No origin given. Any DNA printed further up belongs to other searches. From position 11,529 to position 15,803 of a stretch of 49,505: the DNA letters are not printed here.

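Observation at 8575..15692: Self-contained non-canonical Hsp70 module: giant TPR/J-like protein, GrpE-like, short Hsp70, zinc-ribbon/TPR protein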

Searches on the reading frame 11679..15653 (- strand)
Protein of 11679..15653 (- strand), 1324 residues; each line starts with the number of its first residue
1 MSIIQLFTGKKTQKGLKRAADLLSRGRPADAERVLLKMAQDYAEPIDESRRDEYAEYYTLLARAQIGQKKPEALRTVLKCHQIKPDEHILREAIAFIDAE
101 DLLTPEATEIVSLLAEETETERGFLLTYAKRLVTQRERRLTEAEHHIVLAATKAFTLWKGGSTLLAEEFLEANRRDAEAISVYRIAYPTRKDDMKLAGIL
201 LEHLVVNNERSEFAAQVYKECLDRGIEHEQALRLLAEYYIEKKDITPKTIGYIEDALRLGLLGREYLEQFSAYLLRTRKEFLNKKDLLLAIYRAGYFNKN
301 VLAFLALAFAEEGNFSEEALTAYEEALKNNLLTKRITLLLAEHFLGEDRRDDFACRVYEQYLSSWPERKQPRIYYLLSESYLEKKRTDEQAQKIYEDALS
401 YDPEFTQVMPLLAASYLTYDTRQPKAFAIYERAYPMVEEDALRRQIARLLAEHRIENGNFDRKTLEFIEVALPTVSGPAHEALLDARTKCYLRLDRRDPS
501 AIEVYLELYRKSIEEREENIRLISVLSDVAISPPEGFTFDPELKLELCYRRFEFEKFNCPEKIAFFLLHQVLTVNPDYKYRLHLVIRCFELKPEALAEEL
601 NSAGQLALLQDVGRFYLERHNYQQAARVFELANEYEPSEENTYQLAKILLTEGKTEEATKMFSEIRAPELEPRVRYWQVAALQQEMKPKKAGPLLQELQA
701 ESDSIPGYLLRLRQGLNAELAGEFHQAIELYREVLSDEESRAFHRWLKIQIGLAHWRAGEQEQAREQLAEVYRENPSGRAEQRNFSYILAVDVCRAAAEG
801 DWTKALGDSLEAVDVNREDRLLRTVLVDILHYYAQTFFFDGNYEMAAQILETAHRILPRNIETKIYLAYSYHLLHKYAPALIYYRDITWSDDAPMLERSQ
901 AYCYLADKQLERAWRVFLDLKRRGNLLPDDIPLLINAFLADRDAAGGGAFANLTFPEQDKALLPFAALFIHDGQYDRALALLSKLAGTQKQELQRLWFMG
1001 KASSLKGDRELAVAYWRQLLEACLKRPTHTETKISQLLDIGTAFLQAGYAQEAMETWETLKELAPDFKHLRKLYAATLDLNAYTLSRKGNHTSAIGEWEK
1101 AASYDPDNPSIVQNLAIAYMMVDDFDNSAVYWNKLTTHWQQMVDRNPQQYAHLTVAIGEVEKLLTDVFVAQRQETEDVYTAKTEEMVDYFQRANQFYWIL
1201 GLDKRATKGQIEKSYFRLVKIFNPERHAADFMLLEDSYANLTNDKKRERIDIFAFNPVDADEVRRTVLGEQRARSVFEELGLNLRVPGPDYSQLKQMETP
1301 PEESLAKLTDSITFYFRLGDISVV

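Call 7: search_protein_families(library=pfam, proteins=[window:11679-15653:-], max_evalue=0.1)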
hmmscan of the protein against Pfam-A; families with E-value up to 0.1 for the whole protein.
window:11679-15653:- (1324 aa): 18 families
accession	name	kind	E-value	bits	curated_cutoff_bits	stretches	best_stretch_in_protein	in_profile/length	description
PF14559.12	TPR_19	-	3e-19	69.5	25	2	617-674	2-61/68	Tetratricopeptide repeat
PF07719.23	TPR_2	-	1.6e-15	56.3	27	0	302-329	4-30/34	Tetratricopeptide repeat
PF13428.12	TPR_14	-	1.5e-10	41.1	23.5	0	828-869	2-43/44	Tetratricopeptide repeat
PF23914.1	TPR_CcmH_CycH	-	1.3e-09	38.6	42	1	957-1022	82-150/158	Cytochrome c-type biogenesis protein H TPR domain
PF12895.13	ANAPC3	-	5.1e-08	33.5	27.2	1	830-883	26-78/82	Anaphase-promoting complex, cyclosome, subunit 3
PF00226.36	DnaJ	-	6.2e-08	33.1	27.8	1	1196-1251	2-63/63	DnaJ domain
PF13181.12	TPR_8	-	4.1e-06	27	25.7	1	372-404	2-33/34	Tetratricopeptide repeat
PF13432.12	TPR_16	-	2e-05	25.4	32.7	2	306-366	4-62/65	Tetratricopeptide repeat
PF13414.12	TPR_11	-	3.1e-05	24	26.8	1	1088-1120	7-39/42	TPR repeat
PF24575.1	TPR_Slam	-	3.4e-05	24.6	35.2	1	708-767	47-103/104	Surface lipoprotein assembly modifier, N-terminal TPR repeats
PF13424.12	TPR_12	-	0.0011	19.5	30.1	1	798-857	15-75/77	Tetratricopeptide repeat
PF21545.3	T7SS_EccA1_N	-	0.0011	18.7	27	1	645-781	105-241/272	T7SS, ESX-1 secretion system protein EccA1, N-terminal domain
PF13041.12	PPR_2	-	0.0032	18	30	0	903-925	12-34/50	PPR repeat family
PF01535.26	PPR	-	0.0063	17.1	25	0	652-666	13-27/31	PPR repeat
PF25068.1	ARM_TT21_4th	-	0.015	16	30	0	610-666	3-59/153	Tetratricopeptide repeat protein 21 forth ARM domain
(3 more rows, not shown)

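Call 8: search_protein_families(library=ncbifam, proteins=[window:11679-15653:-], max_evalue=0.1)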
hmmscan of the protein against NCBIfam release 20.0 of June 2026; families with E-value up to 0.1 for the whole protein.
window:11679-15653:- (1324 aa): 17 families
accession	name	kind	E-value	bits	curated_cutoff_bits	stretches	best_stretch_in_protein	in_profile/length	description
TIGR02917.1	PEP_TPR_lipo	equivalog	3.7e-25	88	312.2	4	839-1119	545-814/899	XrtA/PEP-CTERM system TPR-repeat protein PrsT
NF040959.1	MamA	equivalog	6e-20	71.6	200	3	970-1134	48-198/204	magnetosome protein MamA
NF002725.1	PRK02603.1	equivalog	3.4e-08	33.7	143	1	712-799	39-126/173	photosystem I assembly protein Ycf3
NF052415.1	T3SS_chap_SctY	equivalog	4.2e-08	33.7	70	1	605-685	5-90/106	type III secretion apparatus assembly chaperone SctY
TIGR02521.1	type_IV_pilW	equivalog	5.6e-08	32.6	154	1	956-1020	166-230/234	type IV pilus biogenesis/stability protein PilW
TIGR02795.1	tol_pal_ybgF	equivalog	3.3e-07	30.9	90.1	0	613-665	46-102/119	tol-pal system protein YbgF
NF033920.0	C39_PA2778_fam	equivalog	6.6e-07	29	150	0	345-433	166-250/255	PA2778 family cysteine peptidase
NF047507.1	TPR_BatC_Lepto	exception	3.5e-05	23.4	175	0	721-788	71-139/214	TPR repeat-containing protein BatC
TIGR02349.1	DnaJ_bact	equivalog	0.00013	21.5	377.2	1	1196-1264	2-76/354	molecular chaperone DnaJ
TIGR02552.1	LcrH_SycD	equivalog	0.00041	20.1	104.8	0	618-664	64-111/136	SycD/LcrH family type III secretion system chaperone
NF008035.0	PRK10767.1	subfamily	0.00074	18.7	338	1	1194-1279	4-94/374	molecular chaperone DnaJ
NF010874.0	PRK14281.1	equivalog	0.0012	18.1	619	1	1195-1258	4-73/397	chaperone protein DnaJ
TIGR00540.1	TPR_hemY_coli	hypoth_equivalog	0.0013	17.6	142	1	608-664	328-384/385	heme biosynthesis-associated TPR protein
TIGR00756.2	PPR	repeat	0.0021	18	20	0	903-924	9-30/35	pentatricopeptide repeat protein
TIGR03302.1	OM_YfiO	subfamily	0.0057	16.2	81.4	0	714-776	39-101/239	outer membrane protein assembly factor BamD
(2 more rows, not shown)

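Call 10: search_protein_families(library=padloc, proteins=[window:11679-15653:-], max_evalue=0.01)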
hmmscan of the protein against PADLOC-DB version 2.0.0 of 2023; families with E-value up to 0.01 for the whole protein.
window:11679-15653:- (1324 aa): 1 family
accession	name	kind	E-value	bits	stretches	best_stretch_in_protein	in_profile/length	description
PDLC02278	AbiEi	-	0.0098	13.6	0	424-452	26-54/66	AbiEi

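Call 12: find_homologous_proteins(query=window:11679-15653:-)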
Query window:11679-15653:- (1324 aa): 17 proteins with E <= 0.001 among 8000 candidates.
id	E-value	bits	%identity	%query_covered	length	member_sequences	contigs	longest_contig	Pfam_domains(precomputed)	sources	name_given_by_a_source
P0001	0.0e+0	2545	85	100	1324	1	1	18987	PF14559.13,PF23914.2,PF00226.37,PF13428.13,PF07719.24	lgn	-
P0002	0.0e+0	1820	61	100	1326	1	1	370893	PF14559.13,PF25062.2,PF00226.37,PF13414.13,PF12895.14,PF13432.13,PF13428.13,PF07719.24,PF13174.13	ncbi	-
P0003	0.0e+0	1809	61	100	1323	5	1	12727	PF14559.13,PF23914.2,PF00226.37,PF13414.13,PF12895.14,PF13432.13,PF13428.13,PF07719.24,PF13174.13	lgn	-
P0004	0.0e+0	1809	61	100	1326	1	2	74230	PF14559.13,PF23914.2,PF00226.37,PF13414.13,PF13424.13,PF13432.13,PF13428.13,PF07719.24,PF13174.13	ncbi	-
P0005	0.0e+0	1792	61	100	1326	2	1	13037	PF14559.13,PF23914.2,PF00226.37,PF12895.14,PF13432.13,PF13428.13,PF07719.24,PF13174.13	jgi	-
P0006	0.0e+0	1758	59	100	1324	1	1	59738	PF14559.13,PF23914.2,PF00226.37,PF21545.4,PF13432.13,PF13428.13,PF07719.24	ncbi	-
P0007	0.0e+0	1751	84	69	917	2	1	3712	PF14559.13,PF00226.37,PF12895.14,PF13428.13,PF07719.24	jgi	-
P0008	0.0e+0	1737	59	100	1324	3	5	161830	PF14559.13,PF23914.2,PF00226.37,PF12895.14,PF13432.13,PF07719.24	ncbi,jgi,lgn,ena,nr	ncbi:DnaJ domain-containing protein [bacterium]|nr:DnaJ domain-containing protein [bacterium]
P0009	0.0e+0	1730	59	100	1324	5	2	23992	PF00226.37,PF13432.13,PF07719.24,PF13174.13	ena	-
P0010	0.0e+0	1717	58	100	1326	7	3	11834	PF14559.13,PF23914.2,PF00226.37,PF00515.35,PF13424.13,PF13432.13,PF13428.13,PF13181.13,PF07719.24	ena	-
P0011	0.0e+0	1701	58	99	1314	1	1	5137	PF14559.13,PF23914.2,PF00226.37,PF12895.14,PF13432.13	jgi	jgi:tetratricopeptide (TPR) repeat protein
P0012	0.0e+0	1650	57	100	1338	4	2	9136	PF14559.13,PF00226.37,PF13414.13,PF12895.14,PF13432.13,PF07719.24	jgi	jgi:tetratricopeptide (TPR) repeat protein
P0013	1.8e-293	995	40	99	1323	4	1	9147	PF14559.13,PF00226.37,PF00515.35,PF13424.13,PF21033.5,PF13432.13,PF13428.13,PF07719.24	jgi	jgi:tetratricopeptide (TPR) repeat protein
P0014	9.9e-293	992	40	99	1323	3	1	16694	PF14559.13,PF13431.13,PF23914.2,PF00515.35,PF12895.14,PF13176.13,PF21033.5,PF13432.13,PF13428.13,PF07719.24,PF13174.13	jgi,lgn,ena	-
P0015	6.5e-278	943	39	100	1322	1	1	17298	PF14559.13,PF23914.2,PF00226.37,PF13432.13,PF13428.13,PF07719.24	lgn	-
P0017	8.8e-272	923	39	92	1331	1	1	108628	PF14559.13,PF13431.13,PF23914.2,PF13414.13,PF25068.3,PF13176.13,PF21033.5,PF13432.13,PF13428.13,PF13181.13,PF07719.24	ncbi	-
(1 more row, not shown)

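Call 14: find_encoding_contigs(protein=P0002, flank=10000, max_places=2)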
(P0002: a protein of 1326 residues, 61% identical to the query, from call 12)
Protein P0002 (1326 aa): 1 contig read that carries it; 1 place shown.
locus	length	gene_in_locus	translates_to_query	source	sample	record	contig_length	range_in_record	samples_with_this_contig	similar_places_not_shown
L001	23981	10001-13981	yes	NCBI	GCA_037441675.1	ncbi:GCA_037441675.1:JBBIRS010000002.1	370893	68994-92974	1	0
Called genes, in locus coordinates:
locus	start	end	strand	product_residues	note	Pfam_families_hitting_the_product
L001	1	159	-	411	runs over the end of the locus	PF02684:LpxB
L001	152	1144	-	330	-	PF01408:GFO_IDH_MocA, PF02894:GFO_IDH_MocA_C, PF22725:GFO_IDH_MocA_C3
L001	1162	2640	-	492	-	-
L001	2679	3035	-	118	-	PF02609:Exonuc_VII_S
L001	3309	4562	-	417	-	PF09992:NAGPA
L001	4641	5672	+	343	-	PF00154:RecA_N, PF06745:ATPase (weak), PF08423:Rad51, PF27531:MT3502_N (faint), PF21096:RecA_C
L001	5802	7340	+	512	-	PF12072:RNase_Y_N, PF08668:HDOD (faint), PF00013:KH_1 (weak), PF22891:KH_PNO1_2nd (weak), PF01966:HD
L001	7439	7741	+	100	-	-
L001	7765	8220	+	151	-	PF18917:LiaI-LiaF-like_TM1 (weak), PF22570:LiaF-TM (weak)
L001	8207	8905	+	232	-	-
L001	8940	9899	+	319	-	PF18917:LiaI-LiaF-like_TM1, PF22570:LiaF-TM (weak)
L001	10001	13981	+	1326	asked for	PF07719:TPR_2 (faint), PF12895:ANAPC3 (faint), PF13174:TPR_6 (faint), PF13428:TPR_14 (faint), PF13432:TPR_16 (faint), PF14559:TPR_19 (faint), PF25062:ARM_TT21_N (weak), PF00226:DnaJ, +1 more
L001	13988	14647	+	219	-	PF01025:GrpE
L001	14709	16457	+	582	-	PF00012:HSP70, PF06723:MreB_Mbl, PF00012:HSP70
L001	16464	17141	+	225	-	-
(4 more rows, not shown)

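Call 15: find_encoding_contigs(protein=P0017, flank=10000, max_places=2)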
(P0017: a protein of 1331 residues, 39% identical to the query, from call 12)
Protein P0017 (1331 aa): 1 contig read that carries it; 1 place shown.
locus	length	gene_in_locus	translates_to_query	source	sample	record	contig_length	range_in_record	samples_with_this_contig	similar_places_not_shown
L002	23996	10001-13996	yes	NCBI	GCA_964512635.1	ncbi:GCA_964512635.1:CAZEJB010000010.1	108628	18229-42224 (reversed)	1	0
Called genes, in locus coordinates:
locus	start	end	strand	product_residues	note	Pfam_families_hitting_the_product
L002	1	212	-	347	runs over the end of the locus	PF27529:AMPT (weak), PF04389:Peptidase_M28 (faint), PF05343:Peptidase_M42, PF01546:Peptidase_M20 (weak)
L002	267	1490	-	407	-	-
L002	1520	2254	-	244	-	-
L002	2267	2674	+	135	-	PF06906:DUF1272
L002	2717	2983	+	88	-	-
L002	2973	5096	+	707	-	PF00664:ABC_membrane, PF00005:ABC_tran, PF02463:SMC_N (faint)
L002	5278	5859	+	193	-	-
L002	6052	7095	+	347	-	PF01628:HrcA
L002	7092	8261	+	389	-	PF00226:DnaJ, PF01556:DnaJ_C, PF00684:DnaJ_CXXCXGXG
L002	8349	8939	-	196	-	-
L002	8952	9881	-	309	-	-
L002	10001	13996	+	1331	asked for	PF07719:TPR_2 (faint), PF13414:TPR_11 (faint), PF13428:TPR_14 (faint), PF13431:TPR_17 (faint), PF13432:TPR_16 (faint), PF14559:TPR_19 (faint), PF13176:TPR_7 (faint), PF25068:ARM_TT21_4th (faint), +3 more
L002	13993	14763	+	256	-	PF01025:GrpE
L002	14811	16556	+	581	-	PF00012:HSP70, PF06723:MreB_Mbl, PF00012:HSP70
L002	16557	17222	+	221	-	PF14559:TPR_19 (faint)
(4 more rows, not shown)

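Call 16: find_related_loci(query=A1, collection=genome_contigs, flank=10000)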
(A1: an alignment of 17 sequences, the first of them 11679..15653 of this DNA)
Query A1 (1324 aa) in genome_contigs; peptide patterns used: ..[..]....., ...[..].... (x = any residue, [..] = any of these).
54 stretches matched a pattern; 18 encode a relative of the query (tblastn E <= 1e-3); 18 distinct loci.
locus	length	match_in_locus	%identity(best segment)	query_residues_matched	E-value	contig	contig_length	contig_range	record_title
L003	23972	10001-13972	59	1-1324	0e+0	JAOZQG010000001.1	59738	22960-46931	MAG: bacterium isolate GMC4.metabat2.94 GMC4_196_length_59738_cov_7.779183, whole genome shotgun sequence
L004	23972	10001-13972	59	1-1324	0e+0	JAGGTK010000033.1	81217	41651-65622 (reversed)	MAG: bacterium isolate AUK046 PB_MANV_046_c_000000000016, whole genome shotgun sequence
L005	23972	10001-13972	59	1-1324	0e+0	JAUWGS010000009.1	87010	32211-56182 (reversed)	MAG: Planctomycetales bacterium isolate CSMAG_2248 CSMAG_2248_k141_2568769_length_87010_cov_33.9833, whole genome shotgu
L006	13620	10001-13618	56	1-1204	0e+0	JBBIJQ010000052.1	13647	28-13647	MAG: Planctomycetales bacterium isolate QNS170220_bin_166 NODE_3726_length_13647_cov_4.054002, whole genome shotgun sequ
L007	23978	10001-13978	61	1-1324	0e+0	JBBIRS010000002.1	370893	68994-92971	MAG: Planctomycetales bacterium isolate QH1S170213_bin_355 NODE_13_length_370893_cov_7.072277, whole genome shotgun sequ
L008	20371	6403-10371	61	1-1324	0e+0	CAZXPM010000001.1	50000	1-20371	MAG TPA_asm: uncultured Planctomycetales bacterium isolate binchicken_co355_82 genome assembly, contig: NODE_227_length_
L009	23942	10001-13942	39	8-1324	0e+0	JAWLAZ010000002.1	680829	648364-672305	MAG: bacterium isolate AC1.30 AC1.30.fa-2, whole genome shotgun sequence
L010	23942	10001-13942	39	8-1324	0e+0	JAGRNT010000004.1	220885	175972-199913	MAG: bacterium isolate UBP7 HKST-UBA03 NODE_4_length_220885_cov_6.197502, whole genome shotgun sequence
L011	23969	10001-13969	39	1-1324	0e+0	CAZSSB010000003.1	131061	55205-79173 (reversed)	MAG TPA_asm: uncultured Planctomycetales bacterium isolate binchicken_co334_328 genome assembly, contig: NODE_143_length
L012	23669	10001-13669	39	105-1324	0e+0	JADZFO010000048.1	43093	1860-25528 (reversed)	MAG: bacterium isolate SJ870 c_000001114521, whole genome shotgun sequence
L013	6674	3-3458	41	170-1324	0e+0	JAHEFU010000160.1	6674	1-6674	MAG: Planctomycetales bacterium isolate Ww346 NODE_35294_length_6674_cov_2.778575, whole genome shotgun sequence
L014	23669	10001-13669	39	105-1324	0e+0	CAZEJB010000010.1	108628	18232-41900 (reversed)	MAG TPA_asm: uncultured Planctomycetales bacterium isolate binchicken_co199_143 genome assembly, contig: NODE_244_length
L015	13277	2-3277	41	163-1324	0e+0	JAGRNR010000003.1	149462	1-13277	MAG: bacterium isolate UBP7 HKST-UBA01 NODE_3_length_149462_cov_17.359300, whole genome shotgun sequence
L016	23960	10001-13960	40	5-1324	0e+0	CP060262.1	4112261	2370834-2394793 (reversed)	MAG: Planctomycetales bacterium isolate HK-STAS-UBP7_A-1 chromosome, complete genome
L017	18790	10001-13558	38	141-1324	0e+0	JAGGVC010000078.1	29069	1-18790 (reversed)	MAG: bacterium isolate AUK090 PB_MBMC_044_c_000000000027, whole genome shotgun sequence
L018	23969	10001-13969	60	1-1324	0e+0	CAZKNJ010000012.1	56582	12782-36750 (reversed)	MAG TPA_asm: uncultured Planctomycetales bacterium isolate binchicken_co163_352 genome assembly, contig: NODE_651_length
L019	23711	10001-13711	40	82-1324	0e+0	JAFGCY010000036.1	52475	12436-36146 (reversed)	MAG: bacterium isolate Zod_Metabat.1143 k87_3646350, whole genome shotgun sequence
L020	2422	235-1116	43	1033-1324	1e-69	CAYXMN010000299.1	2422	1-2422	MAG TPA_asm: uncultured Planctomycetales bacterium isolate SRP192927_co7_193 genome assembly, contig: NODE_125804_length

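Call 85: find_related_loci(query=A4, collection=metagenome_contigs, flank=10000)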
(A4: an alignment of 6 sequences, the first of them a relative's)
Query A4 (340 aa) in metagenome_contigs; peptide patterns used: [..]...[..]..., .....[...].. (x = any residue, [..] = any of these).
216 stretches matched a pattern; 18 encode a relative of the query (tblastn E <= 1e-3); 17 distinct loci.
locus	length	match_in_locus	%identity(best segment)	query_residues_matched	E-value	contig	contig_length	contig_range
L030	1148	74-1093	84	1-340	0e+0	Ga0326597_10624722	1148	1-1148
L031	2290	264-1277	63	1-338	6e-156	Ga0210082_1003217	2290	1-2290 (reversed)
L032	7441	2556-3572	60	1-339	7e-141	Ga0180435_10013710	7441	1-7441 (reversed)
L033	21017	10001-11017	60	1-339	1e-138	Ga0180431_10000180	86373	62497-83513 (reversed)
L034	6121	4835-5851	58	1-339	3e-138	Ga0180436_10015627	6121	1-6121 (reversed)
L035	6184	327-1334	58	1-336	1e-133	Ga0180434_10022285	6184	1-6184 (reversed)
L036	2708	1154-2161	58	1-336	1e-135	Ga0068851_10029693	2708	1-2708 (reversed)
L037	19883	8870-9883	58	1-339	6e-127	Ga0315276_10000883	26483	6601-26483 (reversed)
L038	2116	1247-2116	56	1-290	8e-112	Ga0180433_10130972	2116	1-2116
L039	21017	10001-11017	60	1-339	1e-138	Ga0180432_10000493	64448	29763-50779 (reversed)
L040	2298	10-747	54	86-331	5e-90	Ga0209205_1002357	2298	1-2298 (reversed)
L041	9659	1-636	55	128-339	2e-78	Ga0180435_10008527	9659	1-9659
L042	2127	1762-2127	68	1-122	2e-50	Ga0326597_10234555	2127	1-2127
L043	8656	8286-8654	63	1-123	1e-48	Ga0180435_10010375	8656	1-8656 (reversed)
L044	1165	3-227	59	257-331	4e-26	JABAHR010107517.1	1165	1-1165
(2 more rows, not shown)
